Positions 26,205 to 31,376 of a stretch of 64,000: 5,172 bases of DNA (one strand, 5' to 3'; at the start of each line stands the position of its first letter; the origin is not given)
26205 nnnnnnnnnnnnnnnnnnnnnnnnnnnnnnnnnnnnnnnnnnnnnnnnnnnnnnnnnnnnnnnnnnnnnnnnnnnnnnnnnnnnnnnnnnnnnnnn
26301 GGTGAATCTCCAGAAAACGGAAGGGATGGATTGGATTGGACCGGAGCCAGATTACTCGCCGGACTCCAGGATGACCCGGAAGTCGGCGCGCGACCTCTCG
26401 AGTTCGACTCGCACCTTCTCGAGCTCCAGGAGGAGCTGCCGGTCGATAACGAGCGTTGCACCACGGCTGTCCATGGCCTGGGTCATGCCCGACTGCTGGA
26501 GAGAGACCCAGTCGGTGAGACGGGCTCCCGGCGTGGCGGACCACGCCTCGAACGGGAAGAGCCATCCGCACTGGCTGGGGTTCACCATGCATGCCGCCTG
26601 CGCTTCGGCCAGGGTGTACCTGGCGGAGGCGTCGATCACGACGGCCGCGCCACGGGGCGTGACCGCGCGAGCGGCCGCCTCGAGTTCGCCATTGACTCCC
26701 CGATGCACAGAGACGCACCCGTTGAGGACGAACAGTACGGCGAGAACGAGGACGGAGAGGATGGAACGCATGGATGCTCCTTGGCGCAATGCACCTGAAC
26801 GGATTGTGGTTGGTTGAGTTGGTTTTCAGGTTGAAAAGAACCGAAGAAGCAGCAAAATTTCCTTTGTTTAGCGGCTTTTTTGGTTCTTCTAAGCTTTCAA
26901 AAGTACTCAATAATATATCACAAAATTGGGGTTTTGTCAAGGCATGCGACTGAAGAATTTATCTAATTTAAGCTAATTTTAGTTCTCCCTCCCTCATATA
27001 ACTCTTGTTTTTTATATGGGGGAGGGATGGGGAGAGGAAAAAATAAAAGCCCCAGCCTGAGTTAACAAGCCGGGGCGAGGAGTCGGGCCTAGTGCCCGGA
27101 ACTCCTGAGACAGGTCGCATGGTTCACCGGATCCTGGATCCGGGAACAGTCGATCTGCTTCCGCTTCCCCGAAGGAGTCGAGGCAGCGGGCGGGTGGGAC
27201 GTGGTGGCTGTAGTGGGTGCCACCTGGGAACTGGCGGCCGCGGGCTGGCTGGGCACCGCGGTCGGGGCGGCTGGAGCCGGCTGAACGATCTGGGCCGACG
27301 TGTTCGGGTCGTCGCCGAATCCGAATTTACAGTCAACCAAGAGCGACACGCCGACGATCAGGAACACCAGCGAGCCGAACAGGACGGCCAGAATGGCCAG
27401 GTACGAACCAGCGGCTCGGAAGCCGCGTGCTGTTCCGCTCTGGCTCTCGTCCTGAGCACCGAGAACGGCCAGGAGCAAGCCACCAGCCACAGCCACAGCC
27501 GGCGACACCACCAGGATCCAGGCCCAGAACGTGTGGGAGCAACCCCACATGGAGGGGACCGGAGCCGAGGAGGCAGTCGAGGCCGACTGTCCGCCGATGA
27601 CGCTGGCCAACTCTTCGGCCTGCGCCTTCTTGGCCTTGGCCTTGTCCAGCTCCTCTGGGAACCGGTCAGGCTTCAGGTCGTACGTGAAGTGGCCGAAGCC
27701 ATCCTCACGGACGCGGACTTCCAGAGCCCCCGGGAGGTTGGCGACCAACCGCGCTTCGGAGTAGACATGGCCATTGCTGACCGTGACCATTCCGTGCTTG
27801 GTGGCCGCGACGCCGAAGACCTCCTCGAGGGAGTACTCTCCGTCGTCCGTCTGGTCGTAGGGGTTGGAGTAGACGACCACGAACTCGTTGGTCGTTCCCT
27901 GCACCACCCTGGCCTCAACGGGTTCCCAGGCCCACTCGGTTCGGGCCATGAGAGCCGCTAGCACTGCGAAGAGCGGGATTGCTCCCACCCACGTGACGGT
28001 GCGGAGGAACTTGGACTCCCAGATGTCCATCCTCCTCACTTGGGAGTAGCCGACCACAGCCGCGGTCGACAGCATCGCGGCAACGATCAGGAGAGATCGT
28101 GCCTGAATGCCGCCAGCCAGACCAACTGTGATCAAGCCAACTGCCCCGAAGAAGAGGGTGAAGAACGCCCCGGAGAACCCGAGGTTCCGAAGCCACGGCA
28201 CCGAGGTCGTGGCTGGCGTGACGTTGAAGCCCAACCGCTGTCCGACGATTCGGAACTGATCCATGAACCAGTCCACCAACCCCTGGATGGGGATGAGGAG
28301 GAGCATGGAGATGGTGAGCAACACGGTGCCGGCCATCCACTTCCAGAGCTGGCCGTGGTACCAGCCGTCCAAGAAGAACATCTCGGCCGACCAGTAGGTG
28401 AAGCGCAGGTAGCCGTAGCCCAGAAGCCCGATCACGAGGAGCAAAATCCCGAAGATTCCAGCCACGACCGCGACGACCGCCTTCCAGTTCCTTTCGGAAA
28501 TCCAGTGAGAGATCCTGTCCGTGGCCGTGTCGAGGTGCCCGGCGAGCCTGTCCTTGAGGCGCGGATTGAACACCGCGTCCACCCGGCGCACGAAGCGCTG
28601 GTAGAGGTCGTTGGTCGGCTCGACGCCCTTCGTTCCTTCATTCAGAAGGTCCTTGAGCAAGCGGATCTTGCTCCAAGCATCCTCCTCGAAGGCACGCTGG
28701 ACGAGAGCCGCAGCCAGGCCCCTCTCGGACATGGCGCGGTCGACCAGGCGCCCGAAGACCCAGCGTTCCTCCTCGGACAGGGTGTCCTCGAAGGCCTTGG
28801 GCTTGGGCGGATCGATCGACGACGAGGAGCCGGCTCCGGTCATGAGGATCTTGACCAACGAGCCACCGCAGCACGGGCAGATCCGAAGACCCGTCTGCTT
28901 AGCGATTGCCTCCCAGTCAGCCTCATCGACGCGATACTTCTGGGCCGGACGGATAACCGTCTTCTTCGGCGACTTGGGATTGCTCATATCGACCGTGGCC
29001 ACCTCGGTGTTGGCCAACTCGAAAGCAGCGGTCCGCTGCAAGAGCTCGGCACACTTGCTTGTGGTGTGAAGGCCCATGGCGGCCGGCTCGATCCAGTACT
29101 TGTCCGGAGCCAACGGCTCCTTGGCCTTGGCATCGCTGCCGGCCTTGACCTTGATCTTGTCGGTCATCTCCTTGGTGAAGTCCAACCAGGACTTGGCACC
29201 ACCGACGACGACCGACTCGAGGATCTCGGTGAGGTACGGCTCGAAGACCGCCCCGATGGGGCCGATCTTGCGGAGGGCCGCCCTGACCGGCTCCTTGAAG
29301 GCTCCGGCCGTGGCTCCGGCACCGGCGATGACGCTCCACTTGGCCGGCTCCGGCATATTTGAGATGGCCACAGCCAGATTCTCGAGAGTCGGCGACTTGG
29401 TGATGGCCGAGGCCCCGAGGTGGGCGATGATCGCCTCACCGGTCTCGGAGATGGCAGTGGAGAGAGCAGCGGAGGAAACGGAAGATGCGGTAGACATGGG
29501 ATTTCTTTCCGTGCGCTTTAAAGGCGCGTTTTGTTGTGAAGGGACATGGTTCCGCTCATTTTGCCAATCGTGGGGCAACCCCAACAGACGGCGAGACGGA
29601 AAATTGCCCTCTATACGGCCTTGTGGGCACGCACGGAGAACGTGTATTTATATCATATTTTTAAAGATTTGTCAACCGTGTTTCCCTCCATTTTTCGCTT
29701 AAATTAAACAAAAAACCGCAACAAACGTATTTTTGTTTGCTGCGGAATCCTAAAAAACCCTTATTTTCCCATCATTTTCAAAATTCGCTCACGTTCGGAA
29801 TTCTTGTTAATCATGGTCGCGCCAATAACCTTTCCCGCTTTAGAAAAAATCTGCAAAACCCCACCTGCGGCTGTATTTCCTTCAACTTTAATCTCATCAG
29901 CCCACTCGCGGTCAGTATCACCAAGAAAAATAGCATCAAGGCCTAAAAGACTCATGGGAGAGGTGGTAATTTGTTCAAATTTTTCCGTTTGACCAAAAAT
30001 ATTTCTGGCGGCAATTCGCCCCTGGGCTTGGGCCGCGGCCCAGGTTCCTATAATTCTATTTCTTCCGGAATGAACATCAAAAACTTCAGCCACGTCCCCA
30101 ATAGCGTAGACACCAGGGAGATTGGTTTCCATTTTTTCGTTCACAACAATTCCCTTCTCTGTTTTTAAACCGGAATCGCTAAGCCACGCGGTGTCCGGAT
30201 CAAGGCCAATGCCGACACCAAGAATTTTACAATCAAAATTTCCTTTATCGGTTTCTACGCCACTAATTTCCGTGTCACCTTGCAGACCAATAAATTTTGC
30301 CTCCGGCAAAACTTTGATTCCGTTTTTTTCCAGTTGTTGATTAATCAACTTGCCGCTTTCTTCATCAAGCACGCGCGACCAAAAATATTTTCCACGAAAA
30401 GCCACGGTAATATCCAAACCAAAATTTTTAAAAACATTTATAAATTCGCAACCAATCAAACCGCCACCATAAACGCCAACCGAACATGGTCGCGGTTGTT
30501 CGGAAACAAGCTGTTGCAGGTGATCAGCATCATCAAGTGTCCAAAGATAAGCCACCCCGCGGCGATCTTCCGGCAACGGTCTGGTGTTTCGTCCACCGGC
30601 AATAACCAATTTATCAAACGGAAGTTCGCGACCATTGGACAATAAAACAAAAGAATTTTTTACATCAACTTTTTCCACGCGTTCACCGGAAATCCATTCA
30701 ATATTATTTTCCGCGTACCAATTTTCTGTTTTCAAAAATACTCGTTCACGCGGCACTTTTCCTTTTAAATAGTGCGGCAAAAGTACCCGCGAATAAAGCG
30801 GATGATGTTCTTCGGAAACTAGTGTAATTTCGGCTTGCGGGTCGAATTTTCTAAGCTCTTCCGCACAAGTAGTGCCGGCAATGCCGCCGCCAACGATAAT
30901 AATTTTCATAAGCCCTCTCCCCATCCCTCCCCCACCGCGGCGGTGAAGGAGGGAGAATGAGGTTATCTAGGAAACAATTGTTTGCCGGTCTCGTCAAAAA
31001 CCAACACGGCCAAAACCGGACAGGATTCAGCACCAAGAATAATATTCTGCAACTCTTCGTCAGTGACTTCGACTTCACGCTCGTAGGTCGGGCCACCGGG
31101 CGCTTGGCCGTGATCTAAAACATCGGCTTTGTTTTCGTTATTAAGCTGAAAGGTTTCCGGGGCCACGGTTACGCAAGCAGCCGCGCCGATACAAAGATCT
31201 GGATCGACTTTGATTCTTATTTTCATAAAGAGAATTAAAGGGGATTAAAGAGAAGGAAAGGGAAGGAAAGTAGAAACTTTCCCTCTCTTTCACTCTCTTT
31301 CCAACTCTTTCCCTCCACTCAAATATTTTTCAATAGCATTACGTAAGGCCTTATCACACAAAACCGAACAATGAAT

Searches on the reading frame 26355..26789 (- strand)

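Call 7: search_protein_families(library=pfam, proteins=[window:26355-26789:-], max_evalue=0.01)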
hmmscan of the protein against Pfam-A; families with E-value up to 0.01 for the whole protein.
window:26355-26789:- (145 aa): 0 families

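Call 34: search_protein_families(library=ncbifam, proteins=[window:26355-26789:-], max_evalue=1)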
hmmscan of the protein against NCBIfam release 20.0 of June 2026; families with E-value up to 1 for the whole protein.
window:26355-26789:- (145 aa): 2 families
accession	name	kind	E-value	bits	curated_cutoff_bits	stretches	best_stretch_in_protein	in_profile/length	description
NF002687.0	PRK02463.1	equivalog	0.1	11.4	425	1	8-31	7-30/307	membrane protein insertase YidC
NF038104.1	lipo_NF038104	hypoth_equivalog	0.13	12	50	1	7-27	1-22/63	NF038104 family lipoprotein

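Call 35: search_protein_families(library=phrogs, proteins=[window:26355-26789:-], max_evalue=1)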
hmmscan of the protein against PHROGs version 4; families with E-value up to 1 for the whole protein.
window:26355-26789:- (145 aa): 1 family
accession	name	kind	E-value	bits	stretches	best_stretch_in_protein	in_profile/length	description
phrog_22024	-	unknown function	0.075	14.3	1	32-77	58-100/107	-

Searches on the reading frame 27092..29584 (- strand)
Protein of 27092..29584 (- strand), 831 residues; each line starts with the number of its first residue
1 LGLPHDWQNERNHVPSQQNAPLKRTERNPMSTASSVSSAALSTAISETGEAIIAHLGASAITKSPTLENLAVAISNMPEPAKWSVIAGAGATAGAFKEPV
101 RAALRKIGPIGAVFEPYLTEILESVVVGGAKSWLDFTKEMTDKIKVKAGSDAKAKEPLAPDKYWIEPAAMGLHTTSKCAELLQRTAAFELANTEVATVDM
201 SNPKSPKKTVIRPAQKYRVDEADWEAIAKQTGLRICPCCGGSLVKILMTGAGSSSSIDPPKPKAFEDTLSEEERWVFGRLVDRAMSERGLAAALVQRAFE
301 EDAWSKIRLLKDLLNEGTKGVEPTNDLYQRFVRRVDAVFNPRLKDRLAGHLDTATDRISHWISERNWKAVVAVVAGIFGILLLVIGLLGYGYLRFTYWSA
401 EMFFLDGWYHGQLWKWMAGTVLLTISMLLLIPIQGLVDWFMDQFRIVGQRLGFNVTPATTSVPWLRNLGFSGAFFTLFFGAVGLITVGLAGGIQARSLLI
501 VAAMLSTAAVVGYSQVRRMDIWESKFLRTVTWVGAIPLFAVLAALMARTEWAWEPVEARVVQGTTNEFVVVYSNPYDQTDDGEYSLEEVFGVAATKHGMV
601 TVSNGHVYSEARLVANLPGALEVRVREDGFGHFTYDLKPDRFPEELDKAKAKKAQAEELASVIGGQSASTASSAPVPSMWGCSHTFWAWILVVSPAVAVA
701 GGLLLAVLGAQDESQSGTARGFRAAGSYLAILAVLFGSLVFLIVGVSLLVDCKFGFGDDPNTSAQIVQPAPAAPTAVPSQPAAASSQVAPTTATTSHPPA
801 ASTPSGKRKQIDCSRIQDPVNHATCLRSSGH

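Call 7: search_protein_families(library=pfam, proteins=[window:27092-29584:-], max_evalue=0.01)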
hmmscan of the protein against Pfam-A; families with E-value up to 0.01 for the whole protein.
window:27092-29584:- (831 aa): 0 families

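Call 31: find_homologous_proteins(query=window:27092-29497:-)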
Query window:27092-29497:- (802 aa): 1 proteins with E <= 0.001 among 8000 candidates.
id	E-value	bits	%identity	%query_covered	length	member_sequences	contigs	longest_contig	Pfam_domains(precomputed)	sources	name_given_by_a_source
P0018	0.0e+0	1801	100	100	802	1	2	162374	-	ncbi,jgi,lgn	ncbi:MAG: hypothetical protein WC702_03570 [Patescibacteria group bacterium]|jgi:hypothetical protei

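Call 34: search_protein_families(library=ncbifam, proteins=[window:27092-29497:-], max_evalue=1)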
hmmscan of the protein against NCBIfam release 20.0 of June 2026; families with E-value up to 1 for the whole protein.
window:27092-29497:- (802 aa): 0 families

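Call 35: search_protein_families(library=phrogs, proteins=[window:27092-29497:-], max_evalue=1)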
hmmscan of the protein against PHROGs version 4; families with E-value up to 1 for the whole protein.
window:27092-29497:- (802 aa): 0 families

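Call 54: search_protein_representatives(protein=window:27092-29497:-)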
Query: 802 residues. Proteins with E-value up to 0.001 (for the whole library): 10; up to 1e-10: 8; up to 1e-30: 5. The best 10 are listed.
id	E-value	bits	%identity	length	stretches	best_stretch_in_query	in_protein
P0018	0.0e+00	1800.9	100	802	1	1-802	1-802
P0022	5.4e-144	497.4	46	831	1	167-766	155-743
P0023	1.5e-49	185.1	71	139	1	657-802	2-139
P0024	2.6e-32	128.1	26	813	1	8-798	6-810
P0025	1.2e-31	125.9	28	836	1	228-797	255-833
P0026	6.5e-26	107.0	30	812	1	369-798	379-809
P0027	4.9e-21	90.8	39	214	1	596-799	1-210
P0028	1.6e-20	89.1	36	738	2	627-792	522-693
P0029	4.9e-10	54.4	27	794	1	206-768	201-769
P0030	2.9e-04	35.4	25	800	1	318-797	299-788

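Call 55: find_encoding_contigs(protein=P0022, flank=8000, max_places=1)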
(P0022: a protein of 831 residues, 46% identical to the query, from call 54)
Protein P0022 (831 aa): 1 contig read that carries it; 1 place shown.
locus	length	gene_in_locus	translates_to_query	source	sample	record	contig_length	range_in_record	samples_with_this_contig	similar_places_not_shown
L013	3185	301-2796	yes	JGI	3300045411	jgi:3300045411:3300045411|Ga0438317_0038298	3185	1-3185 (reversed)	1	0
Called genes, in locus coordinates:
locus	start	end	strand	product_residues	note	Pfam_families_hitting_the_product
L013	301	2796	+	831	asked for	-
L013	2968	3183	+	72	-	?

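Call 56: find_encoding_contigs(protein=P0029, flank=8000, max_places=1)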
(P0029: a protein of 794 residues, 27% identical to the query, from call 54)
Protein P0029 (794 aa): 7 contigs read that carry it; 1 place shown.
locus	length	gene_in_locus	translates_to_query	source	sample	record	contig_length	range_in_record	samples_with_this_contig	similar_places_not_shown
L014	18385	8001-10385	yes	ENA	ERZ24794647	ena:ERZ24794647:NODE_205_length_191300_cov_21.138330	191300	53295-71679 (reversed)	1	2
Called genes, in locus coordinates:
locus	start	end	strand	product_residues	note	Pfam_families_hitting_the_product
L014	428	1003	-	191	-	-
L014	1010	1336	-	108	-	-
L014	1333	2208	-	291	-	-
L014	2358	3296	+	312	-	-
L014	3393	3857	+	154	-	PF00782:DSPc, PF22785:Tc-R-P, PF22784:PTP-SAK (weak)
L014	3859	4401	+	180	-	PF01988:VIT1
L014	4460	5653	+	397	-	PF00266:Aminotran_5, PF01212:Beta_elim_lyase (weak)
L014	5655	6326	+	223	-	PF01592:NifU_N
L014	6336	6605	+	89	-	PF06902:Fer4_19 (weak), PF13459:Fer4_15, PF13370:Fer4_13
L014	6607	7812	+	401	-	PF07992:Pyr_redox_2, PF00070:Pyr_redox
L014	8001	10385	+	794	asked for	-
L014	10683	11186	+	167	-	-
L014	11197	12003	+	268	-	-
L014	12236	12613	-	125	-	PF18895:T4SS_pilin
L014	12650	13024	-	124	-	PF18895:T4SS_pilin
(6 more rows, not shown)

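Call 67: predict_structure(alignment_id=A3)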
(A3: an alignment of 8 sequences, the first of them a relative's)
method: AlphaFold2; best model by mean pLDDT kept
length: 802 residues; sequences in the alignment: 8
mean_pLDDT: 52.9   pTM: 0.31
mean pLDDT of the five models: 52.9, 52.1, 48.4, 48.3, 46.9
residues with pLDDT >= 90: 0; 70-90: 106; 50-70: 368; < 50: 328
segments of 3 or more residues with pLDDT < 50: 1-41, 115-151, 163-233, 314-323, 487-501, 518-522, 531-551, 611-613, 615-617, 629-653, 682-689, 720-781
pLDDT, mean of each block of 10 residues (from residue 1): 33 44 44 41 54 54 55 57 53 54 53 45 28 27 39 52 42 37 38 42 40 35 29 58 81 79 75 65 72 75 73 45 51 63 65 73 80 72 69 77 66 64 55 59 69 64 56 61 48 47 55 51 52 43 42 57 65 65 65 62 64 48 51 35 34 50 57 56 46 53 60 56 41 31 29 28 31 30 57 61 42
secondary structure, 60 per line:
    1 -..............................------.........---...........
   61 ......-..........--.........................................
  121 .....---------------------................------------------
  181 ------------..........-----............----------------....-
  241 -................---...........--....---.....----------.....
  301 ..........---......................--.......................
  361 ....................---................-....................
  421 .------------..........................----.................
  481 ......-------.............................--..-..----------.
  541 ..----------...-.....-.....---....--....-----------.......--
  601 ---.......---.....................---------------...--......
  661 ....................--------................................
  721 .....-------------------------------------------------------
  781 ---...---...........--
elements in order (helices of 4 or more, strands of 3 or more residues): H2-31 H38-46 H50-66 H68-77 H80-125 H147-162 H193-202 H208-219 H236-239 H242-257 H261-271 H274-277 H281-285 H296-310 H314-335 H338-380 H384-399 H401-421 H434-459 H464-486 H494-522 E540-542 E553-555 H557-561 H563-567 E571-574 E577-580 E592-598 E604-610 H614-634 H655-680 H689-725 H790-800

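Call 70: search_solved_structures(query=A3, max_evalue=1)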
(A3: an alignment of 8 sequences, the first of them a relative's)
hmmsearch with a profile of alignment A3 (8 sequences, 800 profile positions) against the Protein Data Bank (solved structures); distinct sequences matched with E-value up to 1: 17.
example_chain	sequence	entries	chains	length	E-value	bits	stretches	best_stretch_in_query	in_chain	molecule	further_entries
8zar_J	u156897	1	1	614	0.041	15.5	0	249-375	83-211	Multidrug export protein EmrB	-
2ill_A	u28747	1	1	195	0.27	12.8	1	507-597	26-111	Titin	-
2j8h_A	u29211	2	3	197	0.27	12.8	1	506-597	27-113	TITIN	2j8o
6xxe_A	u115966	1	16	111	0.4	12.2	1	701-784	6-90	Uncharacterized protein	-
6fuf_A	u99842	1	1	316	0.61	11.6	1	325-379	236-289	Rhodopsin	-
2nzi_A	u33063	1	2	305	0.61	11.6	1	507-596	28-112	Titin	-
6qno_R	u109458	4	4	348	0.69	11.4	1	325-379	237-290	Rhodopsin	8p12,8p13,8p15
4olk_A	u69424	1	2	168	0.69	11.4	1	112-182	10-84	Endolysin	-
4a4m_A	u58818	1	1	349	0.7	11.4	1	325-379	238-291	RHODOPSIN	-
6fk6_A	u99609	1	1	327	0.73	11.4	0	324-379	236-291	Rhodopsin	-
6fkb_A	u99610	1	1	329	0.74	11.3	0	324-379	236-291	Rhodopsin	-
5dys_A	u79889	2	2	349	0.82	11.2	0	324-379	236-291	Rhodopsin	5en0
3c9m_A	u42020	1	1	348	0.83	11.2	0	324-379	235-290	Rhodopsin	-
2x72_A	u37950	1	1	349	0.83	11.2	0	324-379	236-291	RHODOPSIN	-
2j4y_A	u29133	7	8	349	0.84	11.2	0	324-379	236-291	RHODOPSIN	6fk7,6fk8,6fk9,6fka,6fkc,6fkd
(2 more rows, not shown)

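Call 99: find_related_loci(query=window:27092-29497:-, collection=viral_contigs, flank=5000)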
Query window:27092-29497:- (802 aa) in viral_contigs; peptide patterns used: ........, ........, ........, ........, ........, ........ (x = any residue, [..] = any of these).
No stretch of DNA in the collection matches any of the patterns.

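Call 102: find_encoding_contigs(protein=P0025, flank=8000, max_places=1)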
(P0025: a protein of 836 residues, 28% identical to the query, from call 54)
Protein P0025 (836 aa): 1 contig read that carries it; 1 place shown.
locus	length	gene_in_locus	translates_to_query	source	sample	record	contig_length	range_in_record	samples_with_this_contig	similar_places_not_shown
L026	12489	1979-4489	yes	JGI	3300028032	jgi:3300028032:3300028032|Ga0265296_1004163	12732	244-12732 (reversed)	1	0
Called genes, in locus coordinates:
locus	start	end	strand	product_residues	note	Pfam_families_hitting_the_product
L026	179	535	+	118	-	PF04480:DUF559, PF18741:MTES_1575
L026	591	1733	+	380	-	PF00890:FAD_binding_2 (faint), PF07992:Pyr_redox_2, PF13738:Pyr_redox_3 (faint), PF00070:Pyr_redox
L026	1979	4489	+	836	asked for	-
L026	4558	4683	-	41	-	-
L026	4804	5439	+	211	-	-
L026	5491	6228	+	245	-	-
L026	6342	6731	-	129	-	PF18895:T4SS_pilin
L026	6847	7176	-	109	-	PF18895:T4SS_pilin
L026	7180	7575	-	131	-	PF18895:T4SS_pilin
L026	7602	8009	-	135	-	PF18895:T4SS_pilin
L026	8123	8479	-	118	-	PF18895:T4SS_pilin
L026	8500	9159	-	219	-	PF18895:T4SS_pilin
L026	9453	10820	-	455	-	PF13416:SBP_bac_8, PF01547:SBP_bac_1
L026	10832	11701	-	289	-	PF00483:NTP_transferase, PF12804:NTP_transf_3 (faint)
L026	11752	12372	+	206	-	PF07690:MFS_1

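Call 103: find_encoding_contigs(protein=P0030, flank=8000, max_places=1)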
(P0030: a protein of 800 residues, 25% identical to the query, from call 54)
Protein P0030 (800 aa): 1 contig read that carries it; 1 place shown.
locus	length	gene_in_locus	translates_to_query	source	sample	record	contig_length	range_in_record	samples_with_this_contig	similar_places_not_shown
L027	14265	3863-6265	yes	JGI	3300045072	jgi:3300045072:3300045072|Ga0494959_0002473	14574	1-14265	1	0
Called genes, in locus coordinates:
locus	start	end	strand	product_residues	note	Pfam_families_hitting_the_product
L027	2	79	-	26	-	?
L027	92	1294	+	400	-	PF00266:Aminotran_5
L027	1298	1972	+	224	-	PF01592:NifU_N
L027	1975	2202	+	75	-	PF01106:NifU (weak)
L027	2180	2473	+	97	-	PF13370:Fer4_13, PF13459:Fer4_15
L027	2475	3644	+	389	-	PF07992:Pyr_redox_2, PF00070:Pyr_redox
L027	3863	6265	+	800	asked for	-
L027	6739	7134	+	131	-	-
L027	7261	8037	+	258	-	-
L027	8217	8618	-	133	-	PF18895:T4SS_pilin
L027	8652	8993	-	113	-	PF18895:T4SS_pilin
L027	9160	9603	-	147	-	PF18895:T4SS_pilin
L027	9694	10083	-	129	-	PF04956:TrbC, PF18895:T4SS_pilin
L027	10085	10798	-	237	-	PF18895:T4SS_pilin (weak)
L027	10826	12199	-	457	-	PF13416:SBP_bac_8, PF01547:SBP_bac_1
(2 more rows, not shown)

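Call 104: find_encoding_contigs(protein=P0028, flank=8000, max_places=1)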
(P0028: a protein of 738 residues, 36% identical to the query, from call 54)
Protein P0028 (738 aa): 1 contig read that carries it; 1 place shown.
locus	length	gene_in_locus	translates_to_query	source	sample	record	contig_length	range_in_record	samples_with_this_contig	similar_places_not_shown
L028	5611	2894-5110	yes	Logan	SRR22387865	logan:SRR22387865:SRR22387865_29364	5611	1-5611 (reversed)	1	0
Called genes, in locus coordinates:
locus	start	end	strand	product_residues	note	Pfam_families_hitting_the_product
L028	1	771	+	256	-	?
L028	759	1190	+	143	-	PF01592:NifU_N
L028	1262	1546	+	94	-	PF13459:Fer4_15, PF13370:Fer4_13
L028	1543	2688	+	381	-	PF00890:FAD_binding_2 (faint), PF07992:Pyr_redox_2, PF00070:Pyr_redox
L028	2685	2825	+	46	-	-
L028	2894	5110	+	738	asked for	-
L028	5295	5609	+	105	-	?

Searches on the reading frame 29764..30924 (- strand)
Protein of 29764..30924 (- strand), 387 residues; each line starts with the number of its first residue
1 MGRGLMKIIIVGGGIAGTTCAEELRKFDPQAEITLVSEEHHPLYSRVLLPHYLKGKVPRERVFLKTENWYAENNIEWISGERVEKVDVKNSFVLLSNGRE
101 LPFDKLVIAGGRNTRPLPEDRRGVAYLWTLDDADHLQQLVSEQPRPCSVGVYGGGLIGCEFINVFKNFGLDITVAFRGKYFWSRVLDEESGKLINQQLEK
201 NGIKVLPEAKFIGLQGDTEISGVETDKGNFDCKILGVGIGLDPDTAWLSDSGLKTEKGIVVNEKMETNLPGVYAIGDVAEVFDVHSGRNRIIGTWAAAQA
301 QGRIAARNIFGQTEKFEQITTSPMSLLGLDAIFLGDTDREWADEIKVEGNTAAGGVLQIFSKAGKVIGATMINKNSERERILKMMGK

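Call 7: search_protein_families(library=pfam, proteins=[window:29764-30924:-], max_evalue=0.01)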
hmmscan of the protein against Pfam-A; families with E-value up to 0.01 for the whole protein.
window:29764-30924:- (387 aa): 9 families
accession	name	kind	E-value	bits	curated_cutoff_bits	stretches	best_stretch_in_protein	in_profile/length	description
PF07992.20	Pyr_redox_2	-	2.2e-54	185.3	26.1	1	6-302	1-291/291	Pyridine nucleotide-disulphide oxidoreductase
PF00070.33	Pyr_redox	-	4.4e-20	72.4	22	1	149-225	2-79/82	Pyridine nucleotide-disulphide oxidoreductase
PF00890.30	FAD_binding_2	-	1.5e-05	24.8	20.4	0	253-281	367-402/414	FAD binding domain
PF13738.12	Pyr_redox_3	-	2.4e-05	24.2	30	0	71-276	92-305/305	Pyridine nucleotide-disulphide oxidoreductase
PF01266.30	DAO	-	6.7e-05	23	27.9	1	7-40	1-32/353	FAD dependent oxidoreductase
PF03486.20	HI0933_like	-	8.4e-05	22.6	50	0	7-35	2-28/244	HI0933-like protein Rossmann domain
PF13450.12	NAD_binding_8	-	0.00012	22.7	21.9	1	10-42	1-31/68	NAD(P)-binding Rossmann-like domain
PF13454.12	NAD_binding_9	-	0.0009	19.7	21.8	0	9-43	1-36/155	FAD-NAD(P)-binding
PF04820.20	Trp_halogenase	-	0.0048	16.2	21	1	7-42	1-38/458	Tryptophan halogenase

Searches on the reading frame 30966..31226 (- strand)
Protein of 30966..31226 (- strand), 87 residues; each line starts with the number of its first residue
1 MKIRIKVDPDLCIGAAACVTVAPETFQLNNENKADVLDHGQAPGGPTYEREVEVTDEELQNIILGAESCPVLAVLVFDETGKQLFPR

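Call 7: search_protein_families(library=pfam, proteins=[window:30966-31226:-], max_evalue=0.01)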
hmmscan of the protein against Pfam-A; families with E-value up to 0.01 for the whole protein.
window:30966-31226:- (87 aa): 4 families
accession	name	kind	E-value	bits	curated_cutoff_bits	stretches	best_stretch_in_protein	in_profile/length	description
PF13459.11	Fer4_15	-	2.7e-12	47.6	22.4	1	5-75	1-65/66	4Fe-4S single cluster domain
PF13370.11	Fer4_13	-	4.9e-09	37.2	24.5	1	7-74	1-56/58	4Fe-4S single cluster domain of Ferredoxin I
PF06902.16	Fer4_19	-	0.00013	22.4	24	1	2-30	5-33/64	Divergent 4Fe-4S mono-cluster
PF12837.12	Fer4_6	-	0.0073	16.7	25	0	5-21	2-18/24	4Fe-4S binding domain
